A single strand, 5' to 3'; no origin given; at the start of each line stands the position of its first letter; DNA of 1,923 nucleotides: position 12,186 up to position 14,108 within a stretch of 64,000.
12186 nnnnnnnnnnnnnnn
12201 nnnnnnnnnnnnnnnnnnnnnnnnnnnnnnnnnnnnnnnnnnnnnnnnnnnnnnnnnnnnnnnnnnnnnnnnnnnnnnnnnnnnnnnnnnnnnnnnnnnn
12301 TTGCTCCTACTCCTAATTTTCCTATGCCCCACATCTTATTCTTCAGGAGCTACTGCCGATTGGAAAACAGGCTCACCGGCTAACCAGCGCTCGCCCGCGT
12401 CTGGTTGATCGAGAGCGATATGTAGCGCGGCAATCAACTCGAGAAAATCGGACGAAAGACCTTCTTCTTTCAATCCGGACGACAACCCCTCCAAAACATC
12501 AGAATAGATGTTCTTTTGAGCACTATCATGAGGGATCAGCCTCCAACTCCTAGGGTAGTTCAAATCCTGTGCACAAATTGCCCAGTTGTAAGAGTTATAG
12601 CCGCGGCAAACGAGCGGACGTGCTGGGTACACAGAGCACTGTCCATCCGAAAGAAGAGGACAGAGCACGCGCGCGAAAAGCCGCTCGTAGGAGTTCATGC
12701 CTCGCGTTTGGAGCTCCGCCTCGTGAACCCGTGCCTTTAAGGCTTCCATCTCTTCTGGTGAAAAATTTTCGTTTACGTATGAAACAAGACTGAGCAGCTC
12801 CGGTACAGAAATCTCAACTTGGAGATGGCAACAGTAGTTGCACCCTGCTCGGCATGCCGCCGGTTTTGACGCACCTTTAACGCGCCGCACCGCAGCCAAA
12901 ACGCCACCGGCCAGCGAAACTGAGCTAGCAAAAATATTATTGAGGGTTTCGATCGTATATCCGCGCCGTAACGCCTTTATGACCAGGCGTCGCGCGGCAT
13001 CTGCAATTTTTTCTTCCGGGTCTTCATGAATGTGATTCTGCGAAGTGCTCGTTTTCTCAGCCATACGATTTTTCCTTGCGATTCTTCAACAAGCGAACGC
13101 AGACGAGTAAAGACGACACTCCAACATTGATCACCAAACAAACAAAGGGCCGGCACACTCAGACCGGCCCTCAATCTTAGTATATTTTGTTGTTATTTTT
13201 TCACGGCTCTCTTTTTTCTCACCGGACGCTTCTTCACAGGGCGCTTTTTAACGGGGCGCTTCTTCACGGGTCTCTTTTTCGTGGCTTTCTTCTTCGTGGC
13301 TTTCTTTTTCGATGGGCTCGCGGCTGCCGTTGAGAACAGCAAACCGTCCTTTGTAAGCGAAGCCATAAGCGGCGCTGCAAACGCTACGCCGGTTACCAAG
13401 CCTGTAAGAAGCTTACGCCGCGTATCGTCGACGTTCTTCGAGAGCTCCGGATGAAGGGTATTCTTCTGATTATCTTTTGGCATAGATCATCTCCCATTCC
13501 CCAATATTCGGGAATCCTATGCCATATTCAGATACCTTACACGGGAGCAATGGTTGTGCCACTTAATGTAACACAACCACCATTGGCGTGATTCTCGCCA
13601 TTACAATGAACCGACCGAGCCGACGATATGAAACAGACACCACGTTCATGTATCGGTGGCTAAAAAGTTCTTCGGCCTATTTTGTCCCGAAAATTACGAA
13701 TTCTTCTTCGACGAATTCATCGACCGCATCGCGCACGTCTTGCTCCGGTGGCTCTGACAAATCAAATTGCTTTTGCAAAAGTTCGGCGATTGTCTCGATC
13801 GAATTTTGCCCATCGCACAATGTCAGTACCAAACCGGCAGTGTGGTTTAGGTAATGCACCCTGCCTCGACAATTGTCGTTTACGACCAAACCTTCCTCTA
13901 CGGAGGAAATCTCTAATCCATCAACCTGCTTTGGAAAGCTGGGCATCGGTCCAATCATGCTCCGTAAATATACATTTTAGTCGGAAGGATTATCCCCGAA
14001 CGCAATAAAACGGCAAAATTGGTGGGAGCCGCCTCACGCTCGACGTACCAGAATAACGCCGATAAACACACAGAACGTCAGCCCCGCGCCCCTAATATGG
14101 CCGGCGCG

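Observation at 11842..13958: AT-rich four-gene cassette: PqqD-like RRE protein, Tat-signal polycationic repeat peptide, YkgJ/FliB-family Cys-cluster protein and an RHH-tailed protein (candidate undescribed peptide modification/export system)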

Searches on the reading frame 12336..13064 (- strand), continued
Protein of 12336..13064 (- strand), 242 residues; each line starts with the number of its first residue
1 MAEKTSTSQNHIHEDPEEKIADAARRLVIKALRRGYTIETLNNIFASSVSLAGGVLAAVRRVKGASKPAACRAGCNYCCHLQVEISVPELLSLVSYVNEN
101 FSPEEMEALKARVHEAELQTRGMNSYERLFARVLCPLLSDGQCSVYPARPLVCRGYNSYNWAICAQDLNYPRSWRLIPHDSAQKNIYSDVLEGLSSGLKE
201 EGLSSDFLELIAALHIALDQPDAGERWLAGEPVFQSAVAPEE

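Call 44: predict_structure(alignment_id=A1)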
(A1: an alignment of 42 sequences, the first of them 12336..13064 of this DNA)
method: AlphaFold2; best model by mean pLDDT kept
length: 242 residues; sequences in the alignment: 42
mean_pLDDT: 90.3   pTM: 0.87
mean pLDDT of the five models: 90.3, 89.7, 89.6, 88.8, 88.6
residues with pLDDT >= 90: 171; 70-90: 55; 50-70: 4; < 50: 12
segments of 3 or more residues with pLDDT < 50: 1-12
pLDDT, mean of each block of 10 residues (from residue 1): 42 74 98 97 98 96 87 82 96 98 98 97 85 92 93 91 87 80 95 98 96 98 98 95 67
secondary structure, 60 per line:
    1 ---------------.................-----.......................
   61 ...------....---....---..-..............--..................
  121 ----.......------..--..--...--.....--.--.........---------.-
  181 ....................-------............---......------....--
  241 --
elements in order: H16-32 H38-63 H70-73 H77-80 H87-100 H103-120 H125-131 H151-155 H161-169 H181-200 H210-219 H223-228

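Call 48: fold_search(model_id=the predicted structure, library=pdb)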
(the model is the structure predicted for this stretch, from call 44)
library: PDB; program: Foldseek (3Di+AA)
matches with E <= 10: 133; with E <= 0.001: 0
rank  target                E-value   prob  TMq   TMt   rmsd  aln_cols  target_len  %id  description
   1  5q0n_C                3.6e-01  0.06  0.14  0.14  20.5       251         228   11  Ligand binding to FARNESOID-X-RECEPTOR (released 2017-07-05)
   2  4qe8_B                6.8e-01  0.05  0.14  0.14  19.1       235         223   12  FXR with DM175 and NCoA-2 peptide (released 2015-08-12)
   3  7x53_A                1.4e+00  0.04  0.13  0.09  19.2       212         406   14  cytochrome P450 monooxygenase (released 2023-03-08)
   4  5yxl_A                1.6e+00  0.03  0.13  0.14  20.2       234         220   11  A ligand M binding to FXR (released 2019-03-13)
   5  6uvf_C                2.3e+00  0.04  0.11  0.17  16.2       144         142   11  Crystal structure of BCL-XL bound to compound 12: (R)-2-(3-([1,1'-Biphenyl]-4-carbonyl)-3-(4-methylbenzyl)ureido)-3-(( (released 2021-05-05)
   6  2ycy_A                2.4e+00  0.02  0.13  0.11  21.5       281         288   14  TURKEY BETA1 ADRENERGIC RECEPTOR WITH STABILISING MUTATIONS AND BOUND ANTAGONIST CYANOPINDOLOL (released 2011-06-08)
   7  4guk_C                2.5e+00  0.02  0.13  0.16  17.3       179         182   11  New crystal form structure of human NCS1 (released 2013-12-25)
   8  5oxo                  2.6e+00  0.03  0.15  0.11  19.8       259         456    9  PepTSt apo structure (released 2018-02-21)
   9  6hwl_B                2.6e+00  0.02  0.15  0.10  20.0       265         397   12  Glucosamine kinase in complex with glucosamine, ADP and inorganic phosphate (released 2019-05-01)
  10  4ami_A                2.8e+00  0.02  0.13  0.11  21.0       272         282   14  Turkey beta1 adrenergic receptor with stabilising mutations and bound biased agonist bucindolol (released 2012-05-23)
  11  4yzr                  2.9e+00  0.04  0.17  0.12  18.9       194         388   11  Bacillus subtilis 168 Bacillaene Polyketide Synthase (PKS) Cytochrome P450 PksS (released 2016-04-13)
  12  9rwq_A                2.9e+00  0.02  0.14  0.11  18.8       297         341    9  Ancestral Group III Chaperonin (ACIII) Double-Ring in Open Conformation including the Equatorial and Intermediate Doma (released 2025-12-10)
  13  4guk_D                3.0e+00  0.02  0.13  0.16  17.0       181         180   14  New crystal form structure of human NCS1 (released 2013-12-25)
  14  6i1z_B                3.2e+00  0.03  0.17  0.15  17.9       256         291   10  Outward facing structure of apo CST (released 2019-06-05)
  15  3tmc_A                3.2e+00  0.03  0.15  0.12  19.0       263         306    8  Bd1817, a HDG"Y"P protein from Bdellovibrio bacteriovorus (released 2011-10-19)
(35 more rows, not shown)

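Call 51: search_protein_families(library=phrogs, proteins=[window:12336-13064:-], max_evalue=0.1)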
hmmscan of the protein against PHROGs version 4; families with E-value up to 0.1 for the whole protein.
window:12336-13064:- (242 aa): 1 family
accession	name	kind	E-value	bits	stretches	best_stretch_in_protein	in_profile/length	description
phrog_14785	-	unknown function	0.0038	18.6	1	134-160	76-102/142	-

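Call 52: search_protein_families(library=padloc, proteins=[window:12336-13064:-], max_evalue=0.1)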
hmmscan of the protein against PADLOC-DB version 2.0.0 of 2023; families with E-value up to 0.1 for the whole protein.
window:12336-13064:- (242 aa): 0 families

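Call 76: search_dna_similar(query=window:12336-13064:-, collection=plasmids, mode=protein, max_evalue=0.001, max_rows=15)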
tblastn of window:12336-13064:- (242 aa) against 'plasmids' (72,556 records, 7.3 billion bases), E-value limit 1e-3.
Records with a match: 36; places in all: 37; records where one place covers at least 80% of the query: 1.
Best place of each record, by identity: <60% 36.
By first word of the organism name: Pseudomonas 14; Polaromonas 3; Variovorax 3; Salmonella 2; Delftia 2; Hydrogenophaga 2; Methylococcus 1; Rhizobium 1; Sphingomonas 1; Sphingopyxis 1; and 6 more.
By predicted mobility (MOB-suite, as given by PLSDB): non-mobilizable 18; conjugative 14; mobilizable 4.
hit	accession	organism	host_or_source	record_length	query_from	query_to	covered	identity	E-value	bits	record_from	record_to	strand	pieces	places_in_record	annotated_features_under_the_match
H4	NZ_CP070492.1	Methylococcus sp. EFPC2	pure culture,stream biofilm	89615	61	241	75%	33.7%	3e-18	90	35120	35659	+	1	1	YkgJ family cysteine cluster protein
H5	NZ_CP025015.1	Rhizobium leguminosarum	Lotus corniculatus,Bacteria culture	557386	13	235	92%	25.2%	2e-7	59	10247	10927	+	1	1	YkgJ family cysteine cluster protein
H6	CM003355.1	Sphingomonas sp. MEA3-1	single cell,soil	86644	69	242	72%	30.7%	2e-9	65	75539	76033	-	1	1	record has no annotation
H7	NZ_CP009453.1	Sphingopyxis sp. 113P3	activated sludge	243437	69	242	72%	30.1%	4e-10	67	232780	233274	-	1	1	hypothetical protein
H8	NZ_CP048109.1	Klebsiella michiganensis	Bactrocera dorsalis,cell culture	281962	70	241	71%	29.3%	2e-6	56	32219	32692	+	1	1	YkgJ family cysteine cluster protein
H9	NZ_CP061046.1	Salmonella enterica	bacterial culture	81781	54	232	74%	26.0%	1e-8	62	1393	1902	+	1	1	YkgJ family cysteine cluster protein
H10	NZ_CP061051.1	Salmonella enterica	bacterial culture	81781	54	232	74%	26.0%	1e-8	62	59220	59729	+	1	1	YkgJ family cysteine cluster protein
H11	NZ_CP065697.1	Delftia acidovorans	-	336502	27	160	55%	29.6%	1e-8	62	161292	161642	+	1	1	YkgJ family cysteine cluster protein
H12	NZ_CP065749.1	Delftia lacustris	-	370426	27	160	55%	29.6%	1e-8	62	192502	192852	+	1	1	YkgJ family cysteine cluster protein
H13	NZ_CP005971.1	Pseudomonas syringae UMAF0158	-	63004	67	171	43%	37.1%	4e-16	84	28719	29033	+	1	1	none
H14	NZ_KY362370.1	Pseudomonas syringae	mango buds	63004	67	171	43%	37.1%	4e-16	84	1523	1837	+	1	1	none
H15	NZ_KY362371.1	Pseudomonas syringae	mango buds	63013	67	171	43%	37.1%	4e-16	84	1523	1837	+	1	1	none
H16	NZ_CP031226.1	Pseudomonas amygdali pv. lachrymans str. M301315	-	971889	18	154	57%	28.1%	2e-4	50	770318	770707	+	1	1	YkgJ family cysteine cluster protein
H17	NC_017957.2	Tistrella mobilis KA081020-065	-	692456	70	187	49%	31.9%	6e-5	51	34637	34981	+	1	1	YkgJ family cysteine cluster protein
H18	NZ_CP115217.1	Pseudomonas aeruginosa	Homo sapiens,culture samples from human ...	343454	18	158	58%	26.2%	3e-4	49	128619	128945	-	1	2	YkgJ family cysteine cluster protein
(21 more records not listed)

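Call 78: get_annotated_region(hit=H4, flank=3500)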
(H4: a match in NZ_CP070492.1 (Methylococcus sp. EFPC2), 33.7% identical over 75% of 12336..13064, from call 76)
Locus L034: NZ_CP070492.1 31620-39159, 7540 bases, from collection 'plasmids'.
description: Methylococcus sp. EFPC2 plasmid unnamed1, complete sequence
organism: Methylococcus sp. EFPC2 (NCBI taxid 2812648)
taxonomy: Bacteria; Pseudomonadota; Gammaproteobacteria; Methylococcales; Methylococcaceae; Methylococcus; Methylococcus sp. EFPC2
host: -; source: pure culture,stream biofilm; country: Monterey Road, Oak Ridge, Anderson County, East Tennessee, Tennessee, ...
typing (MOB-suite, as given by PLSDB): non-mobilizable
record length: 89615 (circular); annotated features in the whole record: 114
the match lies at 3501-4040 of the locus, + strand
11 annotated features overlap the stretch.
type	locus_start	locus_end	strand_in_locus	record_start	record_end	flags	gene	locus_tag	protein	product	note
CDS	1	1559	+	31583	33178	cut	-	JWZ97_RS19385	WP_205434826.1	FAD-dependent oxidoreductase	-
CDS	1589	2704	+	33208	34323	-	-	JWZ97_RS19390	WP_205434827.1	ATP-binding cassette domain-containing protein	-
CDS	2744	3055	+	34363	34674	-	-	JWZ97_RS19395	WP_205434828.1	hypothetical protein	-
CDS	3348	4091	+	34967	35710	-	-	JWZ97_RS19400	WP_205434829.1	YkgJ family cysteine cluster protein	-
CDS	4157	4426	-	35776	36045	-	-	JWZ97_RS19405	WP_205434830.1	BolA family protein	-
CDS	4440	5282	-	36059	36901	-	-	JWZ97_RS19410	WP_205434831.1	SIR2 family protein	-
CDS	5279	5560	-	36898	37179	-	-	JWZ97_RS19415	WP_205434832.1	hypothetical protein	-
CDS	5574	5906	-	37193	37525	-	-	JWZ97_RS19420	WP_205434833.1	2Fe-2S iron-sulfur cluster-binding protein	-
CDS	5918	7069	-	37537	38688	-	-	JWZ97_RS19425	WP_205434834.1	DegT/DnrJ/EryC1/StrS family aminotransferase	-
CDS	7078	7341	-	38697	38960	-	-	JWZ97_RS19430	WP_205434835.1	hypothetical protein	-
CDS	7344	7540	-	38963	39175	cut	nifT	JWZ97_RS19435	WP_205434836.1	putative nitrogen fixation protein NifT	GO:0009399 - nitrogen fixation [Evidence IEA]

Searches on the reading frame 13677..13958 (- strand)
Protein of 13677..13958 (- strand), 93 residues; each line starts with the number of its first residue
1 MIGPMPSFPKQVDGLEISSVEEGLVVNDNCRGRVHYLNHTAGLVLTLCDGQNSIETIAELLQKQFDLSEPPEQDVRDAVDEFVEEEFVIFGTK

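Call 3: search_protein_families(library=pfam, proteins=[window:13677-13958:-], max_evalue=1)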
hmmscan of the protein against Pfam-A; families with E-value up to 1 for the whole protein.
window:13677-13958:- (93 aa): 5 families
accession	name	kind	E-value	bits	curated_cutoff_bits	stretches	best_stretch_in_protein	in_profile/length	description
PF05402.18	PqqD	-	1.2e-09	38.7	23.4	1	25-86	3-65/67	Coenzyme PQQ synthesis protein D (PqqD)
PF21782.3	PKMT_2nd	-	0.047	14.5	27.8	1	29-65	22-58/98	PKMT, C-terminal winged helix domain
PF04738.18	Lant_dehydr_N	-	0.091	11.3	28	1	42-89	149-194/649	Lantibiotic dehydratase, N terminus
PF11183.13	PmrD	-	0.21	12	21.2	1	34-67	8-40/82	Polymyxin resistance protein PmrD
PF16221.11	HTH_47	-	0.24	11.4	27.1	1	44-66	39-61/78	winged helix-turn-helix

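Call 4: search_protein_families(library=ncbifam, proteins=[window:13677-13958:-], max_evalue=1)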
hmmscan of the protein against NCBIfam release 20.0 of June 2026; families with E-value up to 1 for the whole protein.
window:13677-13958:- (93 aa): 10 families
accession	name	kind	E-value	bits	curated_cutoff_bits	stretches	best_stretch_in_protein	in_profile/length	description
TIGR03859.1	PQQ_PqqD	equivalog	2.2e-09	37.1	46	1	33-87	25-79/81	pyrroloquinoline quinone biosynthesis peptide chaperone PqqD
NF002535.0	PRK02079.1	equivalog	3.3e-07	30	101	1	37-80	38-81/92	pyrroloquinoline quinone biosynthesis peptide chaperone PqqD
NF033530.1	lasso_PqqD_Strm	exception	2.8e-06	27.4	70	1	18-84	7-74/78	lasso peptide biosynthesis PqqD family chaperone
TIGR04353.1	PqqD_rel_X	equivalog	0.00011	23.1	35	1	21-84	2-65/74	HPr-rel-A system PqqD family peptide chaperone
TIGR04302.1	geo_PqqD_fam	equivalog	0.0045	17.4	100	1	33-89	45-101/102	GeoRSP system PqqD family peptide chaperone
TIGR04248.1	SCM_PqqD_rel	equivalog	0.041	14.1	100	1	28-85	20-74/84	SynChlorMet cassette protein ScmD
NF002873.0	PRK03204.1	equivalog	0.053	12.8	466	1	28-53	20-45/286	haloalkane dehalogenase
NF033084.2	ANT_6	equivalog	0.087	12.1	420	1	35-84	111-160/280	aminoglycoside 6-adenylyltransferase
NF011994.0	PRK15450.1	equivalog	0.14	12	96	1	34-66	8-39/85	signal transduction protein PmrD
NF050149.1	RiPP_bind_ApyI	equivalog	0.2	10.9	200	1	33-88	207-258/260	RiPP maturation protein ApyI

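Call 20: find_homologous_proteins(query=window:13677-13946:-)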
Query window:13677-13946:- (89 aa): 22 proteins with E <= 0.001 among 22 candidates.
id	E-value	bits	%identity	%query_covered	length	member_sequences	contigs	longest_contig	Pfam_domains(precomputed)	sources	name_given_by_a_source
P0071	1.5e-47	177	93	97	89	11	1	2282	PF05402.19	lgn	-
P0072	1.4e-45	170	88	85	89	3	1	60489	PF05402.19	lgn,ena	-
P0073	5.7e-45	168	88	100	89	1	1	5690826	PF05402.19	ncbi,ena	-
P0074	8.0e-45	168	87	100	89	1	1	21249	PF05402.19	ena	-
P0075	4.1e-44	166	91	97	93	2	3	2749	PF05402.19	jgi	jgi:Coenzyme PQQ synthesis protein D (PqqD)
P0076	7.1e-42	158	87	97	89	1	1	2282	PF05402.19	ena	-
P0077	7.6e-40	152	81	97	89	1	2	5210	PF05402.19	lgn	-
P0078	1.2e-39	151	81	97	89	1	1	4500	PF05402.19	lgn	-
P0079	3.1e-39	150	81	99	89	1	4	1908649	PF05402.19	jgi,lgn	-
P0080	9.8e-39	148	78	100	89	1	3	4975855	PF05402.19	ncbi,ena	-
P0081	1.9e-37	144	78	97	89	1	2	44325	PF05402.19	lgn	-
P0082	6.1e-36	140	73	100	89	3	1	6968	PF05402.19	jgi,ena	-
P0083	7.7e-32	126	80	83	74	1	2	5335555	PF05402.19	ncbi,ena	-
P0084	1.1e-31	126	64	100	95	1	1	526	PF05402.19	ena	-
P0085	6.1e-31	124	63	100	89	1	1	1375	PF05402.19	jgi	jgi:hypothetical protein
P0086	2.4e-26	109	62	97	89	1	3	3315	PF05402.19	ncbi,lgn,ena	-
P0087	2.7e-26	109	62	94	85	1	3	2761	PF05402.19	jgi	jgi:hypothetical protein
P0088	4.3e-25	105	58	99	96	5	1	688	PF05402.19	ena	-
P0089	4.8e-25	105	60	91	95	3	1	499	PF05402.19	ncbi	-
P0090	1.7e-24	103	61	85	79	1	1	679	PF05402.19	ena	-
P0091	3.1e-21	93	66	78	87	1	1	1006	PF05402.19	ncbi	-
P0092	1.1e-18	85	88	55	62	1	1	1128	PF05402.19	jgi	jgi:hypothetical protein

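Call 23: find_encoding_contigs(protein=P0079, flank=6000, max_places=3)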
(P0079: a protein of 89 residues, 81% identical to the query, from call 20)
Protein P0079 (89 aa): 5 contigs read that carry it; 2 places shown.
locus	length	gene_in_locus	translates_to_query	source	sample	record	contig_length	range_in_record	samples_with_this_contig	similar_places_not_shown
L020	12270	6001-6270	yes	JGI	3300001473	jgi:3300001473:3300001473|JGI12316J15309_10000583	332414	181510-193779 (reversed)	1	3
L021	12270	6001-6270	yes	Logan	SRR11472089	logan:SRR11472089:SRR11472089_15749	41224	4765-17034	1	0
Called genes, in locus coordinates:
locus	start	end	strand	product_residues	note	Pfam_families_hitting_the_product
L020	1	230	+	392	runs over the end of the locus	PF02746:MR_MLE_N, PF13378:MR_MLE_C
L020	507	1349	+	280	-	PF02517:Rce1-like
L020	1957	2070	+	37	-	-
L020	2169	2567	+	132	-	PF01124:MAPEG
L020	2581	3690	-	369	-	PF13360:PQQ_2 (faint), PF05935:Arylsulfotrans (weak), PF14269:Arylsulfotran_2, PF05935:Arylsulfotrans (weak)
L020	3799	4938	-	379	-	PF02771:Acyl-CoA_dh_N, PF02770:Acyl-CoA_dh_M, PF00441:Acyl-CoA_dh_1, PF08028:Acyl-CoA_dh_2, PF22924:ACOX_C_alpha1 (weak)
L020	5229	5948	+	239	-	-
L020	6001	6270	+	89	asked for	PF05402:PqqD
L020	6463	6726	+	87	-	-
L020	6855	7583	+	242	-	PF03692:CxxCxxCC (weak)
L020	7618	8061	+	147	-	-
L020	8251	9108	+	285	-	PF05721:PhyH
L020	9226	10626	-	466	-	PF07287:AtuA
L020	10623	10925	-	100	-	PF14330:DUF4387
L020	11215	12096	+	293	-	PF14305:ATPgrasp_TupA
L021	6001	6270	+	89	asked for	PF05402:PqqD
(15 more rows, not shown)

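Call 42: find_encoding_contigs(protein=P0087, flank=3000, max_places=2)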
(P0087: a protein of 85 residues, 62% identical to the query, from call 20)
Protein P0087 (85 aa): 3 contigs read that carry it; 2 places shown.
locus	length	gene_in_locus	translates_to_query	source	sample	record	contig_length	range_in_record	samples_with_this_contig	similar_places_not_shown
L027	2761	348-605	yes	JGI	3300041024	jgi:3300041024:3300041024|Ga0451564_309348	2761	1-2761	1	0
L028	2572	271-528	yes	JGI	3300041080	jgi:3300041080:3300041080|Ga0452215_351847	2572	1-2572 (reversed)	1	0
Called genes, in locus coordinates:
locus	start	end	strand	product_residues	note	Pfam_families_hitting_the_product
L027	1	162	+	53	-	?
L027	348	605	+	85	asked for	PF05402:PqqD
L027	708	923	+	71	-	-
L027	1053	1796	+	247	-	PF03692:CxxCxxCC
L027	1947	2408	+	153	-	-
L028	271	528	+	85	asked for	PF05402:PqqD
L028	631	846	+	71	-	-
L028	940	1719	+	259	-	PF03692:CxxCxxCC (weak)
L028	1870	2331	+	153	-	-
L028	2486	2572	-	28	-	?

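Call 51: search_protein_families(library=phrogs, proteins=[window:13677-13958:-], max_evalue=0.1)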
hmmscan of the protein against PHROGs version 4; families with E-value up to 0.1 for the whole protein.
window:13677-13958:- (93 aa): 0 families

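Call 52: search_protein_families(library=padloc, proteins=[window:13677-13958:-], max_evalue=0.1)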
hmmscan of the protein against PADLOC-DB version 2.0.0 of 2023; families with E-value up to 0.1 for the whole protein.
window:13677-13958:- (93 aa): 0 families

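Call 87: list_cluster_members(proteins=[window:13677-13946:-, window:13193-13483:-, window:12336-13064:-, window:11842-12300:-])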
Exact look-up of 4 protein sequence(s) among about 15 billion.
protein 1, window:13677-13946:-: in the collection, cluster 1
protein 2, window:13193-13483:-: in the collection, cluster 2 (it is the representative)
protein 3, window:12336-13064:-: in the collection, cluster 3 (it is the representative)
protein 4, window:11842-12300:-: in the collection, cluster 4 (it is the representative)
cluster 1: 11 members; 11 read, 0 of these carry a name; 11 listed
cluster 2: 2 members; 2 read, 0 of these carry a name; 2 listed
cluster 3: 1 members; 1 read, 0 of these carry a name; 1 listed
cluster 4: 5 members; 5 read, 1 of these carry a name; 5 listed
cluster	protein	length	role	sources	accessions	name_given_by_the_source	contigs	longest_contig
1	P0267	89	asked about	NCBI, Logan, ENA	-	-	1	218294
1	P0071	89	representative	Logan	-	-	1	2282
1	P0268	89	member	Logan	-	-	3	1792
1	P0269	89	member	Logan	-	-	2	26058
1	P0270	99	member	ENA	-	-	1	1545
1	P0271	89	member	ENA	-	-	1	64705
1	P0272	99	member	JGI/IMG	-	-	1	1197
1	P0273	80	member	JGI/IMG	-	-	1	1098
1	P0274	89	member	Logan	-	-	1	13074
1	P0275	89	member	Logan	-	-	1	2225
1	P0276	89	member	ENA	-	-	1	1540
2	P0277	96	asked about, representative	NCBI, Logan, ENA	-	-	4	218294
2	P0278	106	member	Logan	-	-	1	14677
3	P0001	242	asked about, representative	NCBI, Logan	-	-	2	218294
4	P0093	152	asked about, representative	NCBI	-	-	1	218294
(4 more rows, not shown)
